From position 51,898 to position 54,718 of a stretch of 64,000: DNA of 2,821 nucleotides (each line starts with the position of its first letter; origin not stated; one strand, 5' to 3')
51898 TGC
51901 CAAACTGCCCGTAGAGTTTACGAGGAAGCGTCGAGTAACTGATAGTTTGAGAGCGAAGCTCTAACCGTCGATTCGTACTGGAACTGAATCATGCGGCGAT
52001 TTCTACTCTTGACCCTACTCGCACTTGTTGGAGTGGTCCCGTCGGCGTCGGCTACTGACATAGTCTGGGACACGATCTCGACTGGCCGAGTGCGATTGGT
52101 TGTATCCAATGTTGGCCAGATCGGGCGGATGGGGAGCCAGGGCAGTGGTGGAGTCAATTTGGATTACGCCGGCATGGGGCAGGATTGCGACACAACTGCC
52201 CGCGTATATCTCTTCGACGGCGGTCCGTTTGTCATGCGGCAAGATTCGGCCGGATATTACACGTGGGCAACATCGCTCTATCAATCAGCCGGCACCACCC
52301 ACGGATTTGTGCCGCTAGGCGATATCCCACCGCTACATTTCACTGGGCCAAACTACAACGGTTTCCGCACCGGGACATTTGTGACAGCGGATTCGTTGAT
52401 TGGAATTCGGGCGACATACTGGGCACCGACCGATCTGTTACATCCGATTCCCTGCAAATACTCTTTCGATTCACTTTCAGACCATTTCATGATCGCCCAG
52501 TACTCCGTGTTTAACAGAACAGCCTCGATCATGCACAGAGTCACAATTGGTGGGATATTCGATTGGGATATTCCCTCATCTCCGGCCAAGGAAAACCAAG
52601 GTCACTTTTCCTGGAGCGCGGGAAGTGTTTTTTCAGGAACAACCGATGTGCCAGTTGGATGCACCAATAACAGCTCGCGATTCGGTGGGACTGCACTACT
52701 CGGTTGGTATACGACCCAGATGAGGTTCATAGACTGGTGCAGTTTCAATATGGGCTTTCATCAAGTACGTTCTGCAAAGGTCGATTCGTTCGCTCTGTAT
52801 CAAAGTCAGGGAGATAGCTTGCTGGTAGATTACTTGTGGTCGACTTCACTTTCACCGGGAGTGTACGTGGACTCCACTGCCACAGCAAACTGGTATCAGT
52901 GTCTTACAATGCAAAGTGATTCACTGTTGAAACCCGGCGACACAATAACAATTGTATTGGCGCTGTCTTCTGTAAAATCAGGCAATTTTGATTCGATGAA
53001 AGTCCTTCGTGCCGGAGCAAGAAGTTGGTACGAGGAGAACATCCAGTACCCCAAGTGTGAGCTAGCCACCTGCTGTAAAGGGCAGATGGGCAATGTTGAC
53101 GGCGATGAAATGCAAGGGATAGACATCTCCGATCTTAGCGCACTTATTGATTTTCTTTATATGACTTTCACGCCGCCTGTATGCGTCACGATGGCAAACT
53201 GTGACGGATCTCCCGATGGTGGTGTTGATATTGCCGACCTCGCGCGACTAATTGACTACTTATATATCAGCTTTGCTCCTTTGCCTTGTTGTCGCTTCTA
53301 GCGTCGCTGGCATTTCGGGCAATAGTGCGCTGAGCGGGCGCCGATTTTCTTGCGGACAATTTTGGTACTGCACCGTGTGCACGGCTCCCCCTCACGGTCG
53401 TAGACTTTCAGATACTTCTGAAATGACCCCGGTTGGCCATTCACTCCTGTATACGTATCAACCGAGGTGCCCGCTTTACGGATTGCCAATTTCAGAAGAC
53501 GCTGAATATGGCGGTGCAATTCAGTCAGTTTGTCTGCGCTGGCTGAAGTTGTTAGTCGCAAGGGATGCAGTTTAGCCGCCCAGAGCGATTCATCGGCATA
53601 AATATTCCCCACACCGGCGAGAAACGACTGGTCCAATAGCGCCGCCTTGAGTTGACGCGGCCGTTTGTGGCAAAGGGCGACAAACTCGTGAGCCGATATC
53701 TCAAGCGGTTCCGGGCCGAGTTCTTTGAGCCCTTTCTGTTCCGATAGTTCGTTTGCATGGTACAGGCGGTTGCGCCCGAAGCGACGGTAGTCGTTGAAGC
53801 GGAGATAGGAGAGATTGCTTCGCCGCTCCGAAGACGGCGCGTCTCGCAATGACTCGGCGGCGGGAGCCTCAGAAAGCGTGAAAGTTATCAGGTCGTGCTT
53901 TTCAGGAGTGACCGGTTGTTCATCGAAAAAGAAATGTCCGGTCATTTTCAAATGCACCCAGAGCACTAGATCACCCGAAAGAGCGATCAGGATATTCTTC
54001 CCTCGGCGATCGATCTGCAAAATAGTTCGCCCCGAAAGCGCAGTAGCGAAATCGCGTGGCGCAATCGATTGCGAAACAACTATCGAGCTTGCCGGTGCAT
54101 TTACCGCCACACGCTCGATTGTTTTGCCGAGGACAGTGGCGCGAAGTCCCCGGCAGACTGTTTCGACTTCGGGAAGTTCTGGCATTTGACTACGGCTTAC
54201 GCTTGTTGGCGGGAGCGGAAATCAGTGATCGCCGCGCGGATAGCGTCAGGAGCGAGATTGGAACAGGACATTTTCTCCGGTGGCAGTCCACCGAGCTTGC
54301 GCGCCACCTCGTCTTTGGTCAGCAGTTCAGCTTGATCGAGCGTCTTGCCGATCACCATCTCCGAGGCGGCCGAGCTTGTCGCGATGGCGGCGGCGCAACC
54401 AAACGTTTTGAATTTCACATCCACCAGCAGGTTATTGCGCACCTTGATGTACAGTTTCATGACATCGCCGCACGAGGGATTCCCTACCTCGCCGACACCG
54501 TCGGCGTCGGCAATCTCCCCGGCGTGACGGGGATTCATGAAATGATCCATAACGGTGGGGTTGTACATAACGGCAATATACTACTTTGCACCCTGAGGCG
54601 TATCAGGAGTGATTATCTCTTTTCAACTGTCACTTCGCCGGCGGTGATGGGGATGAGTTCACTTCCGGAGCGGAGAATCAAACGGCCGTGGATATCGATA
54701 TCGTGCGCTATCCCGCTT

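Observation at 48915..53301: Tandem pair of large, domain-unassignable secreted proteins that both carry the shared tail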

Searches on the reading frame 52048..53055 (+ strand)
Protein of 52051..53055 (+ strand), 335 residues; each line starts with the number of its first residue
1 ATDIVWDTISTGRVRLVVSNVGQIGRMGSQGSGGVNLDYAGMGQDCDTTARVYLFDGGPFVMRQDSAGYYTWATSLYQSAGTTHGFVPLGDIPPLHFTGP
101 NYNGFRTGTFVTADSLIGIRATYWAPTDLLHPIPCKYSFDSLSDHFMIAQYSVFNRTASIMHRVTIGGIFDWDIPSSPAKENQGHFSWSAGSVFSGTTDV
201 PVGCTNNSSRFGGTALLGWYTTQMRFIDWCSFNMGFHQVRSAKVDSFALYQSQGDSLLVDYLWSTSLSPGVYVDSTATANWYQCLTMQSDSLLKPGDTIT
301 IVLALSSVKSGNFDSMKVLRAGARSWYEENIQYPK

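Call 43: find_related_loci(query=window:52051-53055:+, collection=genome_contigs, flank=6000)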
Query window:52051-53055:+ (335 aa) in genome_contigs; peptide patterns used: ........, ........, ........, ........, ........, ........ (x = any residue, [..] = any of these).
15 stretches matched a pattern, but none encodes a relative of the query by tblastn (E <= 1e-3).

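Call 54: search_protein_representatives(alignment_id=A3)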
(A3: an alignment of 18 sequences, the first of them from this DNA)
Query: 18 sequences, 324 profile positions. Proteins with E-value up to 0.001 (for the whole library): 579; up to 1e-10: 489; up to 1e-30: 350. The best 150 are listed.
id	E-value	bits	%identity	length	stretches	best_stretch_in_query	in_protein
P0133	3.6e-131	453.9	-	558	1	2-322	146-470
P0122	4.4e-123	427.3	-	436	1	3-323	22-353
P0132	6.5e-122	423.5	-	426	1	5-322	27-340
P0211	3.8e-109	381.5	-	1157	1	2-323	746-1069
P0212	1.2e-102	360.1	-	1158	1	3-322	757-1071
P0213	1.1e-101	357.0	-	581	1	5-323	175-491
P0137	7.3e-100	351.0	-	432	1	2-322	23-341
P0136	3.3e-98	345.6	-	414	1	2-322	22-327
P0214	1.2e-92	327.2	-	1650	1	2-322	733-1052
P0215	6.8e-92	324.8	-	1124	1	2-322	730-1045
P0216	1.3e-91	323.9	-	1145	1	2-322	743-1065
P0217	2.1e-91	323.2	-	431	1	4-322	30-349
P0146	1.1e-90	320.9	-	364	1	19-322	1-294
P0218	4.7e-90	318.8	-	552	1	2-322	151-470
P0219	2.0e-87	310.1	-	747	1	3-322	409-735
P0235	1.9e-79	283.9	-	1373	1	5-321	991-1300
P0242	1.0e-75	271.7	-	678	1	3-322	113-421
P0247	9.9e-75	268.4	-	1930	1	4-319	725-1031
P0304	7.9e-64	232.6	-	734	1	5-322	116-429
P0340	2.4e-59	217.8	-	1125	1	3-322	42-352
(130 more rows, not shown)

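Call 57: search_protein_families(library=pfam, proteins=[P0211, P0214, P0235, P0247, P0340, P0219, P0242, P0304], max_evalue=0.01)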
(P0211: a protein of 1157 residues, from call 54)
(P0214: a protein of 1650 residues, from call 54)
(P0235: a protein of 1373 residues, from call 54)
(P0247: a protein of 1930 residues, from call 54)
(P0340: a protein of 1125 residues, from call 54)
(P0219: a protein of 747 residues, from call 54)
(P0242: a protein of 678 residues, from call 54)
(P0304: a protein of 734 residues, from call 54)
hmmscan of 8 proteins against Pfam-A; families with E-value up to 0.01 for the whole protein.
P0211 (1157 aa): 0 families

P0214 (1650 aa): 0 families

P0235 (1373 aa): 9 families
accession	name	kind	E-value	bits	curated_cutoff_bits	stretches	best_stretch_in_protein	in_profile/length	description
PF13688.12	Reprolysin_5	-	2.7e-16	60.8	27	1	207-383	6-188/196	Metallo-peptidase family M12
PF13583.11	Reprolysin_4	-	7.1e-13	49.1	22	1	204-388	3-182/203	Metallo-peptidase family M12B Reprolysin-like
PF02412.23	TSP_3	-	9.4e-10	38.5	25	2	846-882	1-36/36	Thrombospondin type 3 repeat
PF01436.27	NHL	-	2.2e-08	34.2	20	0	721-748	1-28/28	NHL repeat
PF00404.24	Dockerin_1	-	3.3e-08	34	22.9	1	1309-1362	2-56/57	Dockerin type I domain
PF13582.12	Reprolysin_3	-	1.2e-06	29.5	22.4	1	230-355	4-123/123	Metallo-peptidase family M12B Reprolysin-like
PF13574.12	Reprolysin_2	-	3.3e-06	27.6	27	1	272-382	62-173/195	Metallo-peptidase family M12B Reprolysin-like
PF00413.30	Peptidase_M10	-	0.0029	17.9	24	1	338-365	108-135/159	Matrixin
PF24684.1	Vgb_lyase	-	0.0073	15.6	50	0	632-780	139-281/290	Virginiamycin B lyase family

P0247 (1930 aa): 7 families
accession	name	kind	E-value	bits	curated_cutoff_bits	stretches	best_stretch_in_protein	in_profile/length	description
PF18911.6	PKD_4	-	7.1e-39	132.2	27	3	1347-1403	28-84/85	PKD domain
PF00801.26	PKD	-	2.8e-28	98.2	23.5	3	1498-1558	5-69/80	PKD domain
PF24595.1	DUF7619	-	7e-23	81.6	27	1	1711-1841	1-124/133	Domain of unknown function (DUF7619)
PF00404.24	Dockerin_1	-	1.6e-05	25.5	22.9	1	1048-1101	2-56/57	Dockerin type I domain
PF19190.6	BACON_2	-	0.00023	21.4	25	1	632-691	21-74/94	Viral BACON domain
PF22544.2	HYDIN_VesB_CFA65-like_Ig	-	0.0004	21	25.5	1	629-686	20-74/100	HYDIN/CFA65/VesB-like, Ig-like domain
PF02412.23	TSP_3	-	0.0013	18.9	25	1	1265-1286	15-36/36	Thrombospondin type 3 repeat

P0340 (1125 aa): 1 family
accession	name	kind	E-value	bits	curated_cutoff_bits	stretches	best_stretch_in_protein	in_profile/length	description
PF00404.24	Dockerin_1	-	2.1e-13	50.7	22.9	1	593-647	2-57/57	Dockerin type I domain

P0219 (747 aa): 0 families

P0242 (678 aa): 1 family
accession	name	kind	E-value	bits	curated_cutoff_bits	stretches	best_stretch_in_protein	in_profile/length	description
PF02412.23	TSP_3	-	6.1e-15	55.1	25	2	551-593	1-36/36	Thrombospondin type 3 repeat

P0304 (734 aa): 1 family
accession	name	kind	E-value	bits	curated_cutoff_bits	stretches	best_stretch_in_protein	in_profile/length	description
PF00404.24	Dockerin_1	-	3.1e-07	30.9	22.9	1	440-489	2-52/57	Dockerin type I domain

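Call 63: search_solved_structures(query=A3, max_evalue=10, show_alignments=3)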
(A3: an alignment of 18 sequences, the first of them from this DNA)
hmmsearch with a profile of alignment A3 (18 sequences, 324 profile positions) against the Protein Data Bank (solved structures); distinct sequences matched with E-value up to 10: 2.
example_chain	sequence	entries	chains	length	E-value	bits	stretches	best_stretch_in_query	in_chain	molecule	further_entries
1ix5_A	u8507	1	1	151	0.7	12.5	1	114-177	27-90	FKBP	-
8fuq_A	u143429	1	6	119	1.1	11.9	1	20-88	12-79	Phosphoprotein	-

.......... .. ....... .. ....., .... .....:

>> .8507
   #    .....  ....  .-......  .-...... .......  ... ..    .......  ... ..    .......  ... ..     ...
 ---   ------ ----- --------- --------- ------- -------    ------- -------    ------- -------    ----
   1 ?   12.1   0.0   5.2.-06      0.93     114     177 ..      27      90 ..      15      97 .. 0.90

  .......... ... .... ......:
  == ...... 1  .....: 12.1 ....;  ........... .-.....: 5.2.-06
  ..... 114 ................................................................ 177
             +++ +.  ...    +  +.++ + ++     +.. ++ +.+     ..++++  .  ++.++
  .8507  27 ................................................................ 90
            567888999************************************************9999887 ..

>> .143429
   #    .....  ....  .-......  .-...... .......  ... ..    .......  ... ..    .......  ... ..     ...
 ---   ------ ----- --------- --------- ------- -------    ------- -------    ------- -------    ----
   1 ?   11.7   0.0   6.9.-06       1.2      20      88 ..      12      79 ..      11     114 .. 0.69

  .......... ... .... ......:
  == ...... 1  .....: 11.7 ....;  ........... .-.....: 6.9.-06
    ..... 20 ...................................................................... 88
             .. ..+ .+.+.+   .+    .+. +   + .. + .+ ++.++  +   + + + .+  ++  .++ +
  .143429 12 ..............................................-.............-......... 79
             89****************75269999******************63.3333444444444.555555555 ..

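Call 77: find_related_loci(query=A5, collection=metagenome_contigs, flank=7000)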
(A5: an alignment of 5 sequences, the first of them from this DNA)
Query A5 (336 aa) in metagenome_contigs; peptide patterns used: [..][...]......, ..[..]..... (x = any residue, [..] = any of these).
278 stretches matched a pattern, but none encodes a relative of the query by tblastn (E <= 1e-3).

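Call 78: find_related_loci(query=A5, collection=genome_contigs, flank=7000)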
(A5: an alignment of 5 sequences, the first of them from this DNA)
Query A5 (336 aa) in genome_contigs; peptide patterns used: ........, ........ (x = any residue, [..] = any of these).
27 stretches matched a pattern; 2 encode a relative of the query (tblastn E <= 1e-3); 2 distinct loci.
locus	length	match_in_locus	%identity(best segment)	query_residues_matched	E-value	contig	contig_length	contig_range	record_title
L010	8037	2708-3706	54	1-333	2e-106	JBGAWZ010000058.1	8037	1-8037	MAG: Candidatus Zixiibacteriota bacterium isolate MAG_AAO_AS.78 AAOAS-78_scaffold_16759, whole genome shotgun sequence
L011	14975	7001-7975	31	1-333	7e-42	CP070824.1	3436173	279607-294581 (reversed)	MAG: Candidatus Zixiibacteriota bacterium isolate bin1124 chromosome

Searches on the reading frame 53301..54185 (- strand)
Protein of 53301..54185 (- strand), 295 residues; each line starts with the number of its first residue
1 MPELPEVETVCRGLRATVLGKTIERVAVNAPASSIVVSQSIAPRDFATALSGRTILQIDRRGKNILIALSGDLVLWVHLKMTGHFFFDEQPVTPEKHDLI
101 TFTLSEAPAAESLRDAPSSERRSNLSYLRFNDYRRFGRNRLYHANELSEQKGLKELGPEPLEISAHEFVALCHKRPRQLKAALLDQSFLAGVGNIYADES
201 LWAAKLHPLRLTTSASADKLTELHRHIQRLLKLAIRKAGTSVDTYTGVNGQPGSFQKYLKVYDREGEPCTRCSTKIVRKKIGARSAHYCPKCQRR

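Call 3: search_protein_families(library=pfam, proteins=[window:53301-54185:-], max_evalue=1)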
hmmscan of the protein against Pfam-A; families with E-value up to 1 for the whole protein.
window:53301-54185:- (295 aa): 5 families
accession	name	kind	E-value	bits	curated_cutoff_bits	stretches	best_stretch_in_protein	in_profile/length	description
PF01149.29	Fapy_DNA_glyco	-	1.1e-30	107.1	25.5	1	1-138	1-116/117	Formamidopyrimidine-DNA glycosylase N-terminal domain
PF06831.19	H2TH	-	6.2e-23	81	34.7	1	156-243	1-90/93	Formamidopyrimidine-DNA glycosylase H2TH domain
PF06827.20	zf-FPG_IleRS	-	1.5e-08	34.7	21.3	1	266-294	1-29/30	Zinc finger found in FPG and IleRS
PF05833.16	NFACT_N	-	0.027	13.7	31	1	157-241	167-250/456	NFACT N-terminal and middle domains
PF21972.1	Arc1p_N_like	-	0.25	12.1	27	1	177-233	22-76/81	Nuclear-export cofactor Arc1p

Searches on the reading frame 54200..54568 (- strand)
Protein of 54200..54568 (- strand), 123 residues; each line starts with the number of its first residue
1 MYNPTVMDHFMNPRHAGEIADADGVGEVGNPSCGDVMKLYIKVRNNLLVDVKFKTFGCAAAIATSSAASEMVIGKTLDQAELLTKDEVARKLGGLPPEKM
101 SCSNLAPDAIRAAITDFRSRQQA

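Call 71: search_protein_families(library=pfam, proteins=[window:54200-54568:-], max_evalue=0.0001)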
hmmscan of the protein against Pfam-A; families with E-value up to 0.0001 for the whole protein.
window:54200-54568:- (123 aa): 1 family
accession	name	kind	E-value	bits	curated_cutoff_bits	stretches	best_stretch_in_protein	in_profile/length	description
PF01592.21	NifU_N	-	4.3e-46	156.6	22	1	1-122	1-125/127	NifU-like N terminal domain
